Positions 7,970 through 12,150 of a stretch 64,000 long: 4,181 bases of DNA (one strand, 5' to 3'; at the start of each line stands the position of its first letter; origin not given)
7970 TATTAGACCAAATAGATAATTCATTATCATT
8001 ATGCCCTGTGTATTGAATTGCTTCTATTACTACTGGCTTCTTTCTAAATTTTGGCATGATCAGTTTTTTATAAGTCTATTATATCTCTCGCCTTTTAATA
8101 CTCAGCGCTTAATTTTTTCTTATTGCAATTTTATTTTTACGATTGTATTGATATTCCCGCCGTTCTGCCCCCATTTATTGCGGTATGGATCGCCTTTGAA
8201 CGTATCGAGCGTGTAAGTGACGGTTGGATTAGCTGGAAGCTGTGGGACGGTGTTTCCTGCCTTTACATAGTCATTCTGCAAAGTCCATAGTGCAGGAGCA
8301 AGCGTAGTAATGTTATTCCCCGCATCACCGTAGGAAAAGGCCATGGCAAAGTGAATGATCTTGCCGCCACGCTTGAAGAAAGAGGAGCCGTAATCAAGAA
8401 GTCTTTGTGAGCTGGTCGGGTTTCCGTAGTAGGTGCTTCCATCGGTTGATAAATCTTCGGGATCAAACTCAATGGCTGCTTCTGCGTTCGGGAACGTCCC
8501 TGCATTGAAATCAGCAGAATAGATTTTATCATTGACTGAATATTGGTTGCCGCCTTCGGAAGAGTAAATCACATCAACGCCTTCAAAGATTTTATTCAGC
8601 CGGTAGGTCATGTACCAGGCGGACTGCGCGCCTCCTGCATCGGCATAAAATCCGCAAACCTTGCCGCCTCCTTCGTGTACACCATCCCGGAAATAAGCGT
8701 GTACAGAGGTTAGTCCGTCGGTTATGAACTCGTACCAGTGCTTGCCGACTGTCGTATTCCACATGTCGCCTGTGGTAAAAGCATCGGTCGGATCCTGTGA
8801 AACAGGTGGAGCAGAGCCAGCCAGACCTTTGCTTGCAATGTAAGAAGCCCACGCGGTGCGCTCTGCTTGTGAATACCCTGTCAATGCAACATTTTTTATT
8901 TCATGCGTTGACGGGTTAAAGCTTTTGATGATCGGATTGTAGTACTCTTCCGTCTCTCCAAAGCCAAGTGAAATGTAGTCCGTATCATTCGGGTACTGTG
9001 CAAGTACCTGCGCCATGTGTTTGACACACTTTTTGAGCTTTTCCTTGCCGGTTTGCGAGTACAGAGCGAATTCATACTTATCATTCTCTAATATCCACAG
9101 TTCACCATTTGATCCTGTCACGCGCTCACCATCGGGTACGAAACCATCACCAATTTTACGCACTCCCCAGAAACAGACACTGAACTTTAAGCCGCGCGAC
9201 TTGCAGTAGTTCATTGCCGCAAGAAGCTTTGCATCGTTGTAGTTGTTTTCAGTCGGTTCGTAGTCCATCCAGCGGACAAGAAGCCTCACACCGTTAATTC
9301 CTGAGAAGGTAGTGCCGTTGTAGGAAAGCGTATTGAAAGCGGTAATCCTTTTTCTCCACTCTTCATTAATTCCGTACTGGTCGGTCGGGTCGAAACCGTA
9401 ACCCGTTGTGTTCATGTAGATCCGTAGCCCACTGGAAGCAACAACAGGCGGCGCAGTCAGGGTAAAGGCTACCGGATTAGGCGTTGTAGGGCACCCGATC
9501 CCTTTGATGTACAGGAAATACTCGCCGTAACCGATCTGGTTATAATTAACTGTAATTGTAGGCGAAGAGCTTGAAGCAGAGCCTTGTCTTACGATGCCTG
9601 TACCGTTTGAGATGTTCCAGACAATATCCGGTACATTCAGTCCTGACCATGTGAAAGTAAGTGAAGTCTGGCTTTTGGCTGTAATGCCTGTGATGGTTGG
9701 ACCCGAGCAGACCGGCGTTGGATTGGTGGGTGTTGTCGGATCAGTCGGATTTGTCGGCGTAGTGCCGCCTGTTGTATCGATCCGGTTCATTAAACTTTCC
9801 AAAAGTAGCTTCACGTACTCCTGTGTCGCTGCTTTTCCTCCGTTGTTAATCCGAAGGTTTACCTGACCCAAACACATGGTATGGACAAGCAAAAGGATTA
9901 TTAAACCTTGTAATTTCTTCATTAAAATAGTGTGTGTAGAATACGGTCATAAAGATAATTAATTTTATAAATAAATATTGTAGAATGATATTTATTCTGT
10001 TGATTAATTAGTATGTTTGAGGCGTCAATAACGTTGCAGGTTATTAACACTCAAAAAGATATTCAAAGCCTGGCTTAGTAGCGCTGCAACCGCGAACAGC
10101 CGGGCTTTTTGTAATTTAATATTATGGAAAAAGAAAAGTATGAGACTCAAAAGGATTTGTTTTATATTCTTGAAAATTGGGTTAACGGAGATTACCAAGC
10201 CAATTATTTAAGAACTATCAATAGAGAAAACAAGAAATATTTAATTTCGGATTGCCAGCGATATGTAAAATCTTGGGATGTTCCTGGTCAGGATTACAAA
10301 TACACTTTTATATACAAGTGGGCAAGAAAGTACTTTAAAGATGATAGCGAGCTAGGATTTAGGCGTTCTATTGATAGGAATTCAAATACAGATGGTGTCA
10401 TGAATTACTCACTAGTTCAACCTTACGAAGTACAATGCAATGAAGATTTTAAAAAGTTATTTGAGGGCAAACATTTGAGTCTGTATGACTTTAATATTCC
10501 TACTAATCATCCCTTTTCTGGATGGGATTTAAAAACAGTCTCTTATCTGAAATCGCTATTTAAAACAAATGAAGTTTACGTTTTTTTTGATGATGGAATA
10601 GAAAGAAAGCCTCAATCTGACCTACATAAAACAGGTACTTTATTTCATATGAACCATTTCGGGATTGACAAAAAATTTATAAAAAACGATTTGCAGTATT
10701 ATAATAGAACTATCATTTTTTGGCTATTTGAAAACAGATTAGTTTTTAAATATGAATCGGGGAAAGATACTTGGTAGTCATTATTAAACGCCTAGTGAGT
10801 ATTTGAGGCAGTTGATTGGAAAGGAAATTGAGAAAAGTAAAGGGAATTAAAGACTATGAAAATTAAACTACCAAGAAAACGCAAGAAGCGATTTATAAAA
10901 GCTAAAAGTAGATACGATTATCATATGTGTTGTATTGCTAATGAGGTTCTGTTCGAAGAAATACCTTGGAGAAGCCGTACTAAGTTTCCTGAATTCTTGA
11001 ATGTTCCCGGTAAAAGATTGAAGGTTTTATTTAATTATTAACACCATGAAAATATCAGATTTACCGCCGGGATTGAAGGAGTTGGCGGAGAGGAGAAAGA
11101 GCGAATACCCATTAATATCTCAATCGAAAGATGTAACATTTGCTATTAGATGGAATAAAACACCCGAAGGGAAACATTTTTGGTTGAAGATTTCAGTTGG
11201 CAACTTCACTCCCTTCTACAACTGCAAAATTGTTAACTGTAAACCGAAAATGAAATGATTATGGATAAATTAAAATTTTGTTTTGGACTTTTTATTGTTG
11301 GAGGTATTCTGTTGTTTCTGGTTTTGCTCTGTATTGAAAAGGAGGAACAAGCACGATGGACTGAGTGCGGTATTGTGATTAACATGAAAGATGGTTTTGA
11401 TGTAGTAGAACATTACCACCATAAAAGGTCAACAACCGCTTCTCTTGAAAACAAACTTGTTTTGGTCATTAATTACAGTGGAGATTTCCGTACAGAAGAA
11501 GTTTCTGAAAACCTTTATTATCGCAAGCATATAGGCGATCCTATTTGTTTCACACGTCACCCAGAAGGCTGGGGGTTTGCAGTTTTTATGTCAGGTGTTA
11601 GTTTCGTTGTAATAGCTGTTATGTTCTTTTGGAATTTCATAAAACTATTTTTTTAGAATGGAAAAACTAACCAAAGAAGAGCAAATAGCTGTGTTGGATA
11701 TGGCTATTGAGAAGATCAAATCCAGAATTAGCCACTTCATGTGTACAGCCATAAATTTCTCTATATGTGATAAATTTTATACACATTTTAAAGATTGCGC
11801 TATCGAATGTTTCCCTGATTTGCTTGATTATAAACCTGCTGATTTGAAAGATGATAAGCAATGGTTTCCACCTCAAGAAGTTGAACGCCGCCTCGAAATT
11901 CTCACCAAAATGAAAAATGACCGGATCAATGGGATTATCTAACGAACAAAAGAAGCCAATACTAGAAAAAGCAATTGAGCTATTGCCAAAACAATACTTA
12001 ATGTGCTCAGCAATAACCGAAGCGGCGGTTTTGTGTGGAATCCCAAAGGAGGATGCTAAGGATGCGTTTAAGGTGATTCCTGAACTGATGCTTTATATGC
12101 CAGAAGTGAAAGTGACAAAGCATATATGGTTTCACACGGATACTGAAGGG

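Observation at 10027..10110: Leader RNA family, member 1: two hairpins with perfectly complementary 7-nt apical loops; the second is terminator-like and ends 13 nt before the ATG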

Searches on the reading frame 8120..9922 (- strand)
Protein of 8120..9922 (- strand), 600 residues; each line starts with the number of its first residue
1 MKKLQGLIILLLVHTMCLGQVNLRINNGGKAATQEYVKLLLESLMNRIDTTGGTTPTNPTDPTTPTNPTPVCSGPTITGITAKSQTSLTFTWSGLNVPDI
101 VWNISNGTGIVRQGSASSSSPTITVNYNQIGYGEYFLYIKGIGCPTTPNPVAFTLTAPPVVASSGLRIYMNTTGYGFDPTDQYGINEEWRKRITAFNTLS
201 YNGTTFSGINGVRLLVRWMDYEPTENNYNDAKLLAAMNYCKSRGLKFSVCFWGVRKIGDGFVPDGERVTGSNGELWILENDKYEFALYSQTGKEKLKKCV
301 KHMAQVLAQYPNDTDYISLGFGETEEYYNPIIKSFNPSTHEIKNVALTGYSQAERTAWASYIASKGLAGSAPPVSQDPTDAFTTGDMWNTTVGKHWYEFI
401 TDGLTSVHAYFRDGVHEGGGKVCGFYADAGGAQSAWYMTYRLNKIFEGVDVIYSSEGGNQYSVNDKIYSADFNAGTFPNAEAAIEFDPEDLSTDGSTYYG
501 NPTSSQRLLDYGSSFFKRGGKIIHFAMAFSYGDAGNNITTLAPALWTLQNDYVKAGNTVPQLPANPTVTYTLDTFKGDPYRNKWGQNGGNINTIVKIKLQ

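Call 15: search_protein_families(library=phrogs, proteins=[window:8120-9922:-])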
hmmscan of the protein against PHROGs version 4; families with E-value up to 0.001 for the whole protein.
window:8120-9922:- (600 aa): 0 families

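Call 16: search_protein_families(library=pfam, proteins=[window:8120-9922:-], max_evalue=0.01)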
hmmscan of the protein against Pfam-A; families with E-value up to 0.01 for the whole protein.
window:8120-9922:- (600 aa): 0 families

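Call 56: find_homologous_proteins(query=window:8120-9922:-)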
Query window:8120-9922:- (600 aa): 13 proteins with E <= 0.001 among 8000 candidates.
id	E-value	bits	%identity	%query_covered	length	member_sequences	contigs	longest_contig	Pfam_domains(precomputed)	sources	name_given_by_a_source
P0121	0.0e+0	1401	100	100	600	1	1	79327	-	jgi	jgi:hypothetical protein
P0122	2.0e-251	854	63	100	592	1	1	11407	-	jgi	-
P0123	3.3e-244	830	61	100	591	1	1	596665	-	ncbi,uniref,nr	ncbi:hypothetical protein [Dyadobacter sp. 3J3]|uniref:hypothetical protein n=1 Tax=Dyadobacter sp. 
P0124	3.3e-170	586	60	72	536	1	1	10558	-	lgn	-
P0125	5.0e-125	436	41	88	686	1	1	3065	-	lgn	-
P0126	2.1e-121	425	39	89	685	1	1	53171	-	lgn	-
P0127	1.8e-119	418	39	90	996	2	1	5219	PF00144.30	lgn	-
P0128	6.6e-115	403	48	71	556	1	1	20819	-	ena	-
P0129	2.0e-112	395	39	88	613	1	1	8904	-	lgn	-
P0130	1.4e-99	352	37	90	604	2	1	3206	-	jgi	jgi:hypothetical protein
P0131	1.7e-94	336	49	56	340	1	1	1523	-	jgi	jgi:hypothetical protein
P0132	6.2e-29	119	29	71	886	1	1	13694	PF26940.1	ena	-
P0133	1.8e-20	91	29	65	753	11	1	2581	PF18962.8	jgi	-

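Call 57: find_encoding_contigs(protein=P0123, flank=10000, max_places=2)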
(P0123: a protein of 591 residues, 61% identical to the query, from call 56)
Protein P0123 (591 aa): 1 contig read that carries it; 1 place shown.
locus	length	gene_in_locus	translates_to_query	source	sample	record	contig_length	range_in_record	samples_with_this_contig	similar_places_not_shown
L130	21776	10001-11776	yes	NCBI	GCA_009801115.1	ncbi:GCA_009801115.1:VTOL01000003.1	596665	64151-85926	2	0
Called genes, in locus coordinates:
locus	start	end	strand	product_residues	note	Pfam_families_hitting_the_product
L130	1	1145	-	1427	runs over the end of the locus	PF20155:TMP_3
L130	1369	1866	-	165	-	-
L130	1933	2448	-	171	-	-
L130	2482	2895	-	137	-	-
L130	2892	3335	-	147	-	-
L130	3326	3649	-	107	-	-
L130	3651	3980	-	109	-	PF20449:DUF6706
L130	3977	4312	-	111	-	-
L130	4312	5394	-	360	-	PF03864:Phage_cap_E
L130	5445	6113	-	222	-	-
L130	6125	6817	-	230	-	-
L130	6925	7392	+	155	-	-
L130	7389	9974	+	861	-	-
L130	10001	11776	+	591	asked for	-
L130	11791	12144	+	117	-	-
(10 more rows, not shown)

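Call 58: find_encoding_contigs(protein=P0122, flank=10000, max_places=2)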
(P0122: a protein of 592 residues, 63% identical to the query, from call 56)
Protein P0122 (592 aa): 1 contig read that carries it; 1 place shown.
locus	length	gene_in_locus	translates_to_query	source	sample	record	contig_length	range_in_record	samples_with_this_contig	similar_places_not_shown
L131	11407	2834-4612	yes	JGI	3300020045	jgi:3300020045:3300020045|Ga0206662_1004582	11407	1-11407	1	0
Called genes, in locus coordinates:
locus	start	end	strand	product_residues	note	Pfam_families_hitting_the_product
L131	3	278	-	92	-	?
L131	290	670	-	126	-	-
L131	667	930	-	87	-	-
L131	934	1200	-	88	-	-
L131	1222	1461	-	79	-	-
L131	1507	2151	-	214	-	-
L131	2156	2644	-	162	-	PF05869:Dam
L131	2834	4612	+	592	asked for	-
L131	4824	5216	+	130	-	-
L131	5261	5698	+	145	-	-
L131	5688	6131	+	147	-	-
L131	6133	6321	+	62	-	-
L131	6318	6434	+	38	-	-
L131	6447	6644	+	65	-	-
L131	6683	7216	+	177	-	-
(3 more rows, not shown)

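Call 61: find_encoding_contigs(protein=P0124, flank=10000, max_places=2)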
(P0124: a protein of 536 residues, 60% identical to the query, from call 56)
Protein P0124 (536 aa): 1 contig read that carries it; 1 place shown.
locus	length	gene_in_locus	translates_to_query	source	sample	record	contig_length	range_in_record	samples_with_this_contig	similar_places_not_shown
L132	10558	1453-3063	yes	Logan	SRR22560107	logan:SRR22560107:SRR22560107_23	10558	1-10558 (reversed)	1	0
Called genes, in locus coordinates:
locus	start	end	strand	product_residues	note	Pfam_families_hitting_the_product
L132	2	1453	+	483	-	?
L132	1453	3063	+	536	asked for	-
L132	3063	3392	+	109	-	-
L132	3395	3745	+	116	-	-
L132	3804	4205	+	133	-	-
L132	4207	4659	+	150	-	-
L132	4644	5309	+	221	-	-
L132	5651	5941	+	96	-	PF27114:Phage_tail_beta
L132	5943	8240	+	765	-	-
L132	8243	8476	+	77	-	-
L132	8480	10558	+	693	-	?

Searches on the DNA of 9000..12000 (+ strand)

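Call 6: search_dna_similar(query=window:9000-12000:+, collection=phages, mode=near)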
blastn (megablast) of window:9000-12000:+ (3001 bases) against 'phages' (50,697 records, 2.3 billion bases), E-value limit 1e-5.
No match.

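Call 107: build_rna_model(alignment_id=A5, structure=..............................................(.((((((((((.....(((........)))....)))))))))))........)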
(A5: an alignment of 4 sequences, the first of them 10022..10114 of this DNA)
Model R1 built from alignment A5 (4 sequences, 100 columns); structure: as given.
model positions 95; base pairs 14; branch points 0; effective number of sequences 1.5; information 0.601 bits per position. Calibrated on 0.2 Mb of random sequence (short: E-values are rough).
structure used (alignment columns):
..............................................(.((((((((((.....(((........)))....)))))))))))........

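Call 108: search_with_rna_model(model_id=R1, sources=[window, L036, L040, L041, L043, L123, L125, L127, L129, L130, L131, L132, L217, L335, L336, L337, L338, L044, L045, L046, L047, L048, L049, L050, L051, L052, L053, L054, L055, L056, L057, L058, L059, L060, L061, L062, L063, L064, L065, L066, L067, L068, L069, L070, L071, L072, L073, L074, L075, L076, L077, L078, L079, L080, L081, L082, L083, L084, L085, L086, L087, L088, L089, L090, L091, L092, L093, L094, L095, L096, L097, L098, L099, L100, L101], max_evalue=10)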
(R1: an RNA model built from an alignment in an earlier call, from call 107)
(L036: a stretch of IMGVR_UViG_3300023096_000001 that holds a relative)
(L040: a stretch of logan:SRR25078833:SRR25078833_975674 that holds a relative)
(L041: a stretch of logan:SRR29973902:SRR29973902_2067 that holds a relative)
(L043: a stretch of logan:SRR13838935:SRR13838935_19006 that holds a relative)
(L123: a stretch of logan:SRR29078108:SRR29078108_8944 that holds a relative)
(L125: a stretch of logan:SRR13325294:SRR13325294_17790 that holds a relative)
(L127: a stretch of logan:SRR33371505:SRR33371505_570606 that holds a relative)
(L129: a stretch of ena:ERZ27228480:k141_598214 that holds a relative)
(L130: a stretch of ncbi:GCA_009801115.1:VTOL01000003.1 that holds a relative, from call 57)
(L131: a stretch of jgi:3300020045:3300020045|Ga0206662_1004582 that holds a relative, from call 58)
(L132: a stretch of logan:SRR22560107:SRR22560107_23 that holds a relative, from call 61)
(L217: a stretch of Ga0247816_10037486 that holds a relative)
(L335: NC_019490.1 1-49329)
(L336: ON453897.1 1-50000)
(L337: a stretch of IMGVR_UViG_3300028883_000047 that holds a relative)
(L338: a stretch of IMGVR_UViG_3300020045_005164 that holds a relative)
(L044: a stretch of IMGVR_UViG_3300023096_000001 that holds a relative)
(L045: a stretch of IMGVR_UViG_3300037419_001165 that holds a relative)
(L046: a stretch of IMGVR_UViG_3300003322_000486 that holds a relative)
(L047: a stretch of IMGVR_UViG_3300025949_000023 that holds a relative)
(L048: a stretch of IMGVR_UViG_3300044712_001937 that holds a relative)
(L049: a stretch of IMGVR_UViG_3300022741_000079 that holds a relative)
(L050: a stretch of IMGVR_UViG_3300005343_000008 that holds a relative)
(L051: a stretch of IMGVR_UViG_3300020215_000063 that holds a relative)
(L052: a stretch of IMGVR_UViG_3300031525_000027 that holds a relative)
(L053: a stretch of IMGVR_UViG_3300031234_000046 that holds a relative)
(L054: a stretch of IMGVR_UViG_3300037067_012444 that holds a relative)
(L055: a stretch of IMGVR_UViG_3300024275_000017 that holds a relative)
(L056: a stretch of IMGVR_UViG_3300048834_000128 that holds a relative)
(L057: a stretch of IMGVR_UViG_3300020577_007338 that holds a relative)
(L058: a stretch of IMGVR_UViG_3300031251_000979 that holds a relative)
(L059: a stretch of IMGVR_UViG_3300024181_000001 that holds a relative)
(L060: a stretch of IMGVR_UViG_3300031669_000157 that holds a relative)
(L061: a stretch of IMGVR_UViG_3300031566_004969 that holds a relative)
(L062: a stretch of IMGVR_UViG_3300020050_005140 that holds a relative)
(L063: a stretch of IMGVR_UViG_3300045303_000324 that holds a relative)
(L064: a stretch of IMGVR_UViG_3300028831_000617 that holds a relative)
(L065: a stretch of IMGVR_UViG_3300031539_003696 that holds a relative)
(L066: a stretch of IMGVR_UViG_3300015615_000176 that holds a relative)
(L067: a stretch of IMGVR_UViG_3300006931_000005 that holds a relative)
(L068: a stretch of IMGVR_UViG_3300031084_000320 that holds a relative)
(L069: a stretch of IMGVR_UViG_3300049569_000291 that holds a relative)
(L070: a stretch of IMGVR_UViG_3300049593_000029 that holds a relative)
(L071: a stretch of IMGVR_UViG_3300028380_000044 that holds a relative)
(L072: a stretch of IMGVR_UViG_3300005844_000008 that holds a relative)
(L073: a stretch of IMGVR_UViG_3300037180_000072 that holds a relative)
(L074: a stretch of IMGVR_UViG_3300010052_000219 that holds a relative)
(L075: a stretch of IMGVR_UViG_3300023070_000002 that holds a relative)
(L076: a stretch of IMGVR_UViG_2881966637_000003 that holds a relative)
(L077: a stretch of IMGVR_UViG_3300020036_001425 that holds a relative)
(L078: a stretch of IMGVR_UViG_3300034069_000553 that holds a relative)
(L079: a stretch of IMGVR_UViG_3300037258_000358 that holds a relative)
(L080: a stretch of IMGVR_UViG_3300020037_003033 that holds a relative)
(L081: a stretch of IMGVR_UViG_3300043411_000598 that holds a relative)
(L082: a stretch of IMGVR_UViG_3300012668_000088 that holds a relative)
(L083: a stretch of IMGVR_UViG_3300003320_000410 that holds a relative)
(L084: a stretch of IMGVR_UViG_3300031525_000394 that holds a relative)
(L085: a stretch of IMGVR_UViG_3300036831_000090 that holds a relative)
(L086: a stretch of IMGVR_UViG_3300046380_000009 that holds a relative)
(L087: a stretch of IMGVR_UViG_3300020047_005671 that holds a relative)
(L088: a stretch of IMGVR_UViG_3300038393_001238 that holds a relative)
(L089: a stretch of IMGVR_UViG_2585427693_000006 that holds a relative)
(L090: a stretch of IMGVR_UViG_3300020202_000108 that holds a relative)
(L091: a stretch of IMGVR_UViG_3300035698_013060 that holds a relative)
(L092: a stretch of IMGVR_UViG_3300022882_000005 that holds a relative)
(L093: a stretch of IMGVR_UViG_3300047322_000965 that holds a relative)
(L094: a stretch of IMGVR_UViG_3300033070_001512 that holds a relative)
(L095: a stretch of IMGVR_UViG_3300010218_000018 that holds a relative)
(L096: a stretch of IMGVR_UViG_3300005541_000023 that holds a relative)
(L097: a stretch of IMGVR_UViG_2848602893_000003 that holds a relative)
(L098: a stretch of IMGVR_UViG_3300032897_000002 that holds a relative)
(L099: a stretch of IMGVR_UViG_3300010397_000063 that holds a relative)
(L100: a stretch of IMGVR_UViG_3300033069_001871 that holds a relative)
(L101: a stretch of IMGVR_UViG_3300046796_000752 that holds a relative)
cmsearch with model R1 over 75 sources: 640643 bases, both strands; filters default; matches with E-value up to 10: 15.
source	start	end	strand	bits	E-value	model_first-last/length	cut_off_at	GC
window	10020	10114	+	104.5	6.6e-22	1-95/95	no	0.45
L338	4049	4142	+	101.1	4.4e-21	1-95/95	no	0.49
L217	86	182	+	100.8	5.2e-21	1-95/95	no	0.43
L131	2653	2748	-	96.9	4.4e-20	1-95/95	no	0.45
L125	14628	14703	-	16.4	0.91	1-95/95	no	0.42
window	10059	10143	-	14.7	2.3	1-95/95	no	0.39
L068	1091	1161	-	14.7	2.5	1-95/95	no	0.23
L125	14592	14669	+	14.4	2.8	1-95/95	no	0.53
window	49788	49891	-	13.9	3.8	1-95/95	no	0.41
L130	1876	1945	-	13.6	4.5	1-95/95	no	0.3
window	16745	16819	+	13.5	4.6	1-95/95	no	0.33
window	40572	40654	+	13.5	4.6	1-95/95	no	0.31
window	40330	40383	-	13.4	4.8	1-95/95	no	0.28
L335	48234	48320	-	12.5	8.3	1-95/95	no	0.25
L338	4088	4181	-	12.2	9.7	1-95/95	no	0.46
